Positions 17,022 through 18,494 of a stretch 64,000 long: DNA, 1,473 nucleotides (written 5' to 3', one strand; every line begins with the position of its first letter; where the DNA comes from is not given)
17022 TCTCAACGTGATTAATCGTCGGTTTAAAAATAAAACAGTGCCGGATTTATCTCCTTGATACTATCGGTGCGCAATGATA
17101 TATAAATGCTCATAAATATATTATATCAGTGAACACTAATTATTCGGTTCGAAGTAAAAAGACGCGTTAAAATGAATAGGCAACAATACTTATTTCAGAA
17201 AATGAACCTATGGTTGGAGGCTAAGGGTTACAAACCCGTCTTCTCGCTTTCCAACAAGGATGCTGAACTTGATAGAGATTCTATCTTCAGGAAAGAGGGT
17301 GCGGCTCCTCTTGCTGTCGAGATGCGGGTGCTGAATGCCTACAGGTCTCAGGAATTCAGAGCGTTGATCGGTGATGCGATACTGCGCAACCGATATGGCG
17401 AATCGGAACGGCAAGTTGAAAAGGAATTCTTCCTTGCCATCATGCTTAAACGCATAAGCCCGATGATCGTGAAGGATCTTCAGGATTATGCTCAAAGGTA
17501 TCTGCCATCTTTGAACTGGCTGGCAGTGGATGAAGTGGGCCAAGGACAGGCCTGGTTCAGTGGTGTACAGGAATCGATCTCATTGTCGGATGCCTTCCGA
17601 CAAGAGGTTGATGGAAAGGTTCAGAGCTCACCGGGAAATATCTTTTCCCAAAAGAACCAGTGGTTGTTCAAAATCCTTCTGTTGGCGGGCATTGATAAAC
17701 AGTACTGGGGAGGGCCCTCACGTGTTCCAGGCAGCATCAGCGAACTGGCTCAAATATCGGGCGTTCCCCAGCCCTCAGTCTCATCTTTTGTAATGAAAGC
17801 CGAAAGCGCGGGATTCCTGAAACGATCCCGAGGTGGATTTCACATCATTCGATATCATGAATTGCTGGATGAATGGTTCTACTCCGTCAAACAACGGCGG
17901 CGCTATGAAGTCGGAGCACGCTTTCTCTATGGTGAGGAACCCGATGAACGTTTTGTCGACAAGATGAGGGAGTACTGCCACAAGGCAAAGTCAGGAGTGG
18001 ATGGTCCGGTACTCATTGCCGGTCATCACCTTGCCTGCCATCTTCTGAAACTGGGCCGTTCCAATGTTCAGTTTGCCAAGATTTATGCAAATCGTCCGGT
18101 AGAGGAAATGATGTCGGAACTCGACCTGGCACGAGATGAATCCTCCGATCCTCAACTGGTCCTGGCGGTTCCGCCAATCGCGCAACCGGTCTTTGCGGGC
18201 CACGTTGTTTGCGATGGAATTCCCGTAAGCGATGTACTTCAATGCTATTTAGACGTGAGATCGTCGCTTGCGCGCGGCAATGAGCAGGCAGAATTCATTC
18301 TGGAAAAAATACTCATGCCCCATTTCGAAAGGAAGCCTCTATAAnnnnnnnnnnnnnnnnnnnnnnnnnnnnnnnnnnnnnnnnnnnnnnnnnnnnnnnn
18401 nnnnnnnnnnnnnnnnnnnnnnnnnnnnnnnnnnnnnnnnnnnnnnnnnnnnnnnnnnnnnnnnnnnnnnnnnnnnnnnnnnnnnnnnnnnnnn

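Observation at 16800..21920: Compact defence island: divergent AbiE-like pair, PIG-L deacetylase, canonical AbiEi/AbiEii with a perfect operator palindrome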

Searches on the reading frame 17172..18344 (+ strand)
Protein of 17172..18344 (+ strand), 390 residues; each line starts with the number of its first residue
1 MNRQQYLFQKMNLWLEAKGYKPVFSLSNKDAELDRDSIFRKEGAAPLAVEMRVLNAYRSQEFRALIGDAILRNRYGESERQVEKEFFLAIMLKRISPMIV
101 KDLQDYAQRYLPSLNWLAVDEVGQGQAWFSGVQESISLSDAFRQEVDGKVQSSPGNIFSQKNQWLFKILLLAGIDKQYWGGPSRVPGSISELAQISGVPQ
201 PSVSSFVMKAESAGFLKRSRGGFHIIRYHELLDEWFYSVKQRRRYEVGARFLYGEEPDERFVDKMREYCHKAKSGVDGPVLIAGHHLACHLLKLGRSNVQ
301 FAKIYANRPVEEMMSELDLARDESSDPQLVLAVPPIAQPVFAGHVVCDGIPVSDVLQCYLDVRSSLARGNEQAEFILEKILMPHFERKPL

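Call 3: search_protein_families(library=pfam, proteins=[window:17172-18344:+], max_evalue=0.01)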
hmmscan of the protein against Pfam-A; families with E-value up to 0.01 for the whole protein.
window:17172-18344:+ (390 aa): 0 families

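Call 4: search_protein_families(library=padloc, proteins=[window:17172-18344:+], max_evalue=0.01)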
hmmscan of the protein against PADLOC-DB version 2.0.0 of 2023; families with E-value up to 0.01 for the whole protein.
window:17172-18344:+ (390 aa): 0 families

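Call 7: search_protein_families(library=ncbifam, proteins=[window:17172-18344:+], max_evalue=0.01)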
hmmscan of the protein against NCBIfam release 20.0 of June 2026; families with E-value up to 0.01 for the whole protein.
window:17172-18344:+ (390 aa): 0 families

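Call 10: find_homologous_proteins(query=window:17172-18344:+)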
Query window:17172-18344:+ (390 aa): 71 proteins with E <= 0.001 among 3509 candidates.
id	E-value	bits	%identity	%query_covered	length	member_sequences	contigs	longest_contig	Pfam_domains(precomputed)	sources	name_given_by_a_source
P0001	9.8e-254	859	100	97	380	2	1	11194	-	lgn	-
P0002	3.7e-229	778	88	100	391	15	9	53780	-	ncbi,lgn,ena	-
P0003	2.8e-219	746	84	100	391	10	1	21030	-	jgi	-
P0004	1.8e-174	598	68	100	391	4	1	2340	-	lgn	-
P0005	9.5e-171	586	67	100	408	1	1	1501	-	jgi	jgi:hypothetical protein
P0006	1.4e-162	559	63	99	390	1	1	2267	-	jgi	jgi:hypothetical protein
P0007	9.2e-145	500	56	99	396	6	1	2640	-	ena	-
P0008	3.8e-142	492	57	99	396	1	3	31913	-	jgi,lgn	-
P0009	9.7e-112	392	47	99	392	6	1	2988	PF01047.29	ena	-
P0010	3.2e-110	387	47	99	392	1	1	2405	PF01047.29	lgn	-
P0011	3.7e-110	386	49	90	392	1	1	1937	-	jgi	jgi:hypothetical protein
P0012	4.7e-110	386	47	99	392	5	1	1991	-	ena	-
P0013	2.8e-109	384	47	99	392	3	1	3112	-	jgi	jgi:hypothetical protein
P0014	5.4e-109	383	47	99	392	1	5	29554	-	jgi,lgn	jgi:hypothetical protein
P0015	9.2e-109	382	50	90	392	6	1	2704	PF12802.14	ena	-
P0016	1.0e-107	378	50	90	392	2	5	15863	-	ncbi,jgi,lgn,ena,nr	ncbi:MAG: MarR family transcriptional regulator [Verrucomicrobia bacterium]|nr:MarR family transcrip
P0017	1.3e-106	375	44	100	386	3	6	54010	-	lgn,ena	-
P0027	8.1e-93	329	45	93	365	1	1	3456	PF01047.29,PF12802.14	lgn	-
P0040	1.5e-86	309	45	99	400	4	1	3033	PF01047.29,PF12802.14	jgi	jgi:DNA-binding Lrp family transcriptional regulator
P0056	3.5e-79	285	42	99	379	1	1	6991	PF01047.29,PF09339.17,PF12802.14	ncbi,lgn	-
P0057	4.9e-79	284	41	99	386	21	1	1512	PF01047.29,PF12802.14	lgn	-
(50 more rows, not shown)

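Call 14: find_encoding_contigs(protein=P0002, flank=10000, max_places=4)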
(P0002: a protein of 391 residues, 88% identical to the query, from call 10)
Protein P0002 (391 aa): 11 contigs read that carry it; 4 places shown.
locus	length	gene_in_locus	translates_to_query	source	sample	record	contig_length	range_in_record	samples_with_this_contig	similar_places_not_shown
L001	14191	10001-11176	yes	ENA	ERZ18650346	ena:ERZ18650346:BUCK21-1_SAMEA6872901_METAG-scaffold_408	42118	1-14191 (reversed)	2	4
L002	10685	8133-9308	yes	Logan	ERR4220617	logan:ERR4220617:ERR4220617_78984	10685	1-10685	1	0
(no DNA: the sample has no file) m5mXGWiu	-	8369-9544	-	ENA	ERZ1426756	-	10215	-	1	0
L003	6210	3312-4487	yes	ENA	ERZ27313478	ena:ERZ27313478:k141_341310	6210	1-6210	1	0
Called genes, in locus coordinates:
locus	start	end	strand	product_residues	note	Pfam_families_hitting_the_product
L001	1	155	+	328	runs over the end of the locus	PF19300:BPD_transp_1_N, PF00528:BPD_transp_1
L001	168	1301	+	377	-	PF12911:OppC_N, PF00528:BPD_transp_1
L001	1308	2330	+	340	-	PF00005:ABC_tran, PF13304:AAA_21 (weak), PF08352:oligo_HPY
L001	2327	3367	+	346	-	PF00005:ABC_tran, PF08352:oligo_HPY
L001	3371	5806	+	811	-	PF22124:Glyco_hydro_95_cat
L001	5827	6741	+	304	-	PF13472:Lipase_GDSL_2 (weak)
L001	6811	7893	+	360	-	-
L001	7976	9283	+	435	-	PF02055:Glyco_hydro_30, PF02057:Glyco_hydro_59 (faint), PF17189:Glyco_hydro_30C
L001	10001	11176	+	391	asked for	-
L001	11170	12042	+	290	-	PF12281:NTP_transf_8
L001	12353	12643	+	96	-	PF13384:HTH_23 (faint), PF13551:HTH_29 (weak), PF12728:HTH_17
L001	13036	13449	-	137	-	PF01850:PIN (weak), PF13470:PIN_3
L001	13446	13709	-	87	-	PF04014:MazE_antitoxin (weak)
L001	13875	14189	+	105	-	?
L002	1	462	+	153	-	?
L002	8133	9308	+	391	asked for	-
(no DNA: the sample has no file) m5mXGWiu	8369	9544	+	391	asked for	-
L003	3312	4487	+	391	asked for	-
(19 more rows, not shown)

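Call 15: find_encoding_contigs(protein=P0017, flank=8000, max_places=3)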
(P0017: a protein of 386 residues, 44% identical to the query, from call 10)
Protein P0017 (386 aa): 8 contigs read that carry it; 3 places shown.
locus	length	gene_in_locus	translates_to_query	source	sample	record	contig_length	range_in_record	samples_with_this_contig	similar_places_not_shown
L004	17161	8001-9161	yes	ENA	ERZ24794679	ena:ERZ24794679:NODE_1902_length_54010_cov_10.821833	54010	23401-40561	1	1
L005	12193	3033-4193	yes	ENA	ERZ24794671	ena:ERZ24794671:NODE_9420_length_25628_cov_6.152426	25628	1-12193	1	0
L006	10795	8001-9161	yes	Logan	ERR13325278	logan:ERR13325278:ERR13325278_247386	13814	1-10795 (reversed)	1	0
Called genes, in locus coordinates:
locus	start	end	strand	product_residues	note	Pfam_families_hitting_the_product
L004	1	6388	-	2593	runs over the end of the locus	PF22842:Pel9A-like_beta_helix (faint), PF17161:DUF5123 (faint)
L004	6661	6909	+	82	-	-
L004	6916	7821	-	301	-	-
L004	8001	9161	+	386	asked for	-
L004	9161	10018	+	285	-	PF12281:NTP_transf_8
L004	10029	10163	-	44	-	-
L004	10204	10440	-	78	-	-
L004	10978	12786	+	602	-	PF00691:OmpA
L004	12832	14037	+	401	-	PF00990:GGDEF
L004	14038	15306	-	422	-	PF00962:A_deaminase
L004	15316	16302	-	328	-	PF01180:DHO_dh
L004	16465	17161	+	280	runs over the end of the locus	PF02325:CCB3_YggT (weak)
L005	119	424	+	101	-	-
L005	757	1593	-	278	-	PF00589:Phage_integrase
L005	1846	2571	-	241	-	-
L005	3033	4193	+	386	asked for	-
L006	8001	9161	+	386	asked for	-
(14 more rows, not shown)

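Call 25: predict_structure(alignment_id=A1)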
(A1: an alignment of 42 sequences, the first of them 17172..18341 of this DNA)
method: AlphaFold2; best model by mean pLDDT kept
length: 390 residues; sequences in the alignment: 42
mean_pLDDT: 85.3   pTM: 0.62
mean pLDDT of the five models: 85.3, 85.2, 85.2, 85.2, 83.9
residues with pLDDT >= 90: 210; 70-90: 130; 50-70: 29; < 50: 21
segments of 3 or more residues with pLDDT < 50: 26-33, 79-81, 145-154
pLDDT, mean of each block of 10 residues (from residue 1): 83 92 58 66 89 86 90 68 79 86 92 93 90 87 50 63 95 95 93 95 95 89 89 88 78 89 93 72 95 89 90 92 89 77 93 96 84 94 82
secondary structure, 60 per line:
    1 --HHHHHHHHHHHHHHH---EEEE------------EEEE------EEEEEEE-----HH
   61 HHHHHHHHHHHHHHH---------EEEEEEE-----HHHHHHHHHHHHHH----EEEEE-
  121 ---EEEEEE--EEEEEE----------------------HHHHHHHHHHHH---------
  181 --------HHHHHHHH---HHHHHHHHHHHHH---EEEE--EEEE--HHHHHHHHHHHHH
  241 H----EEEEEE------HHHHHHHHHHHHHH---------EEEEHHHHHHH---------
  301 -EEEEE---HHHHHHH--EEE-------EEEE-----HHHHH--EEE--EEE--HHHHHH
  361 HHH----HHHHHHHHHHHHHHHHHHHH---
elements in order: H3-17 E21-24 E37-40 E47-53 H59-75 E85-91 H97-110 E115-119 E124-129 E132-137 H160-171 H189-196 H200-212 E216-219 E222-225 H228-241 E246-251 H258-271 E281-284 H285-291 E302-306 H310-316 E319-321 E329-332 H338-342 E345-347 E350-352 H355-363 H368-387

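Call 36: search_protein_families(library=pfam, alignment_id=A1, max_evalue=1)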
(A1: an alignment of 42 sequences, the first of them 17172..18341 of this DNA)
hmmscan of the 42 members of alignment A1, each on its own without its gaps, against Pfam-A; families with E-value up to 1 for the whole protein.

A. member 1, window:17172-18341:+ (390 aa): 3 families
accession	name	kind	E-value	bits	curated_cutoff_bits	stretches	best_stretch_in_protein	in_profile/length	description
PF01978.25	TrmB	-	0.034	14.4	25.6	1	186-226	22-62/68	Sugar-specific transcriptional regulator TrmB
PF01047.28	MarR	-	0.12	12.7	24.6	1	188-220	19-51/59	MarR family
PF13545.12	HTH_Crp_2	-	0.17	12.3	27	1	180-231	16-67/70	Crp-like helix-turn-helix domain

B. families by the number of members that match (of 42 scanned): 35 families (the first 25 are shown)
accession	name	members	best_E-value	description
PF01047.28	MarR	38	3.7e-07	MarR family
PF12802.13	MarR_2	36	3.7e-07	MarR family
PF13545.12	HTH_Crp_2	28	0.00012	Crp-like helix-turn-helix domain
PF13412.12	HTH_24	26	1.7e-05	Winged helix-turn-helix DNA-binding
PF01978.25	TrmB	22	9.4e-05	Sugar-specific transcriptional regulator TrmB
PF09339.16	HTH_IclR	19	1.3e-05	IclR helix-turn-helix domain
PF01022.26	HTH_5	13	0.001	Bacterial regulatory protein, arsR family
PF01325.25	Fe_dep_repress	11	0.00026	Iron dependent repressor, N-terminal DNA binding domain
PF13518.12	HTH_28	11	0.042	Helix-turn-helix domain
PF09952.14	AbiEi_2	6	0.013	Transcriptional regulator, AbiEi antitoxin, Type IV TA system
PF13730.12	HTH_36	5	0.069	Helix-turn-helix domain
PF01870.24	Hjc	4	0.0045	Archaeal holliday junction resolvase (hjc)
PF00126.33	HTH_1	3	0.014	Bacterial regulatory helix-turn-helix protein, lysR family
PF01418.23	HTH_6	3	0.021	Helix-turn-helix domain, rpiR family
PF25212.1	HVO_A0114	2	0.07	HVO_A0114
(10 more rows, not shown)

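Call 37: search_solved_structures(query=A1, max_evalue=10)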
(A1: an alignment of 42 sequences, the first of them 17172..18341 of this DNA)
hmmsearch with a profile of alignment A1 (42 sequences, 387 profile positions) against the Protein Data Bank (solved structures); distinct sequences matched with E-value up to 10: 13.
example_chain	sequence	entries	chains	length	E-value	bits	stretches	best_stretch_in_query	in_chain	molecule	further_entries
6j0e_A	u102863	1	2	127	0.00018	24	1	184-225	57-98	Arsenic responsive repressor ArsR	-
3f3x_A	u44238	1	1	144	0.013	17.9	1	160-219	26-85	Transcriptional regulator, marR family, putative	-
7kki_A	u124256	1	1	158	0.06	15.7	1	182-218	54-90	Transcriptional regulator, MarR family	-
7krh_A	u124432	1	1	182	0.075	15.4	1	182-219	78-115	Transcriptional regulator, MarR family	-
7kfo_A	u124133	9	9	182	0.08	15.3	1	182-219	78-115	Transcriptional regulator, MarR family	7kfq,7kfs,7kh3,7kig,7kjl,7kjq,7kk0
2a61_A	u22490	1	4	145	0.21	13.9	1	174-218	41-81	transcriptional regulator Tm0710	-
7dvr_A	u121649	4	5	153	0.37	13.1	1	184-215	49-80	HTH marR-type domain-containing protein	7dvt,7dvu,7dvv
7dvs_A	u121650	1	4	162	0.42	13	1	184-215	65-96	MarR family transcriptional regulator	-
3cta_A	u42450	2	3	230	0.5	12.7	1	187-218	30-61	Riboflavin kinase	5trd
9lx2_A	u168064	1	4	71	0.66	12.3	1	188-214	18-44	anti-CRISPR-associated protein Aca11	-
9sgv_A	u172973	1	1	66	0.69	12.2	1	181-219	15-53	Ap3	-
3zpl_A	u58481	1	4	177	1.1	11.6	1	186-218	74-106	PUTATIVE MARR-FAMILY TRANSCRIPTIONAL REPRESSOR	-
5kvr_A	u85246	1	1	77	1.6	11.1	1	188-221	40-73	Pyruvate dehydrogenase complex repressor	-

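Call 41: fold_search(model_id=the predicted structure, library=pdb)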
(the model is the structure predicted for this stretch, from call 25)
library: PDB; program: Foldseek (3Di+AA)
matches with E <= 10: 1372; with E <= 0.001: 0
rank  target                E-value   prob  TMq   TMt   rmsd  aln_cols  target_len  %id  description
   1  4dap                  3.8e-03  0.99  0.19  0.29   9.0       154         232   12  The structure of Escherichia coli SfsA (released 2013-08-14)
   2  8q3b_E                9.7e-03  0.99  0.19  0.32   5.4       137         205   11  The closed state of the ASFV apo-RNA polymerase (released 2024-02-14)
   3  5liz                  2.0e-02  0.97  0.19  0.13   6.1       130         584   14  The structure of Nt.BspD6I nicking endonuclease with all cysteines mutated by serine residues at 0.19 nm resolution . (released 2017-08-02)
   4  5gke_A                2.0e-02  0.95  0.17  0.25   5.9       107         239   14  Structure of EndoMS-dsDNA1 complex (released 2016-11-02)
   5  2g7u_C                2.0e-02  0.95  0.13  0.20  12.6       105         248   16  2.3 A structure of putative catechol degradative operon regulator from Rhodococcus sp. RHA1 (released 2006-04-04)
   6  2wcw_C                2.4e-02  0.94  0.16  0.43   9.4       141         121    8  1.6A resolution structure of Archaeoglobus fulgidus Hjc, a Holliday junction resolvase from an archaeal hyperthermophi (released 2009-03-24)
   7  2wiw_B                2.6e-02  0.99  0.15  0.41   5.6        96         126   14  Crystal structures of Holliday junction resolvases from Archaeoglobus fulgidus bound to DNA substrate (released 2009-05-26)
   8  8z4i_B                2.9e-02  0.99  0.17  0.17   3.3        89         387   11  crystal structure of Cdn1 in complex with cA3 (released 2026-02-04)
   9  8q3y_A                2.9e-02  0.87  0.16  0.15  10.3       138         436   13  Crystal structure of apo Can2 from Thermoanaerobacter brockii (released 2023-11-22)
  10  2wcw_A                3.3e-02  0.99  0.16  0.43   5.7        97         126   14  1.6A resolution structure of Archaeoglobus fulgidus Hjc, a Holliday junction resolvase from an archaeal hyperthermophi (released 2009-03-24)
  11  2wcw_D                3.4e-02  0.99  0.16  0.44   5.7       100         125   14  1.6A resolution structure of Archaeoglobus fulgidus Hjc, a Holliday junction resolvase from an archaeal hyperthermophi (released 2009-03-24)
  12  8q3k_E                3.4e-02  0.95  0.19  0.32   5.7       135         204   10  The open state of the ASFV apo-RNA polymerase (released 2024-02-14)
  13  2wiz_A                3.4e-02  0.90  0.15  0.41   8.9       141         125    8  Crystal structures of Holliday junction resolvases from Archaeoglobus fulgidus bound to DNA substrate (released 2009-05-26)
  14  9c1m_G                3.4e-02  0.35  0.15  0.14  23.1       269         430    8  HerA-DUF assembly 1 (released 2025-06-04)
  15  2vld_A                3.6e-02  0.91  0.18  0.27   5.9       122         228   12  crystal structure of a repair endonuclease from Pyrococcus abyssi (released 2009-05-19)
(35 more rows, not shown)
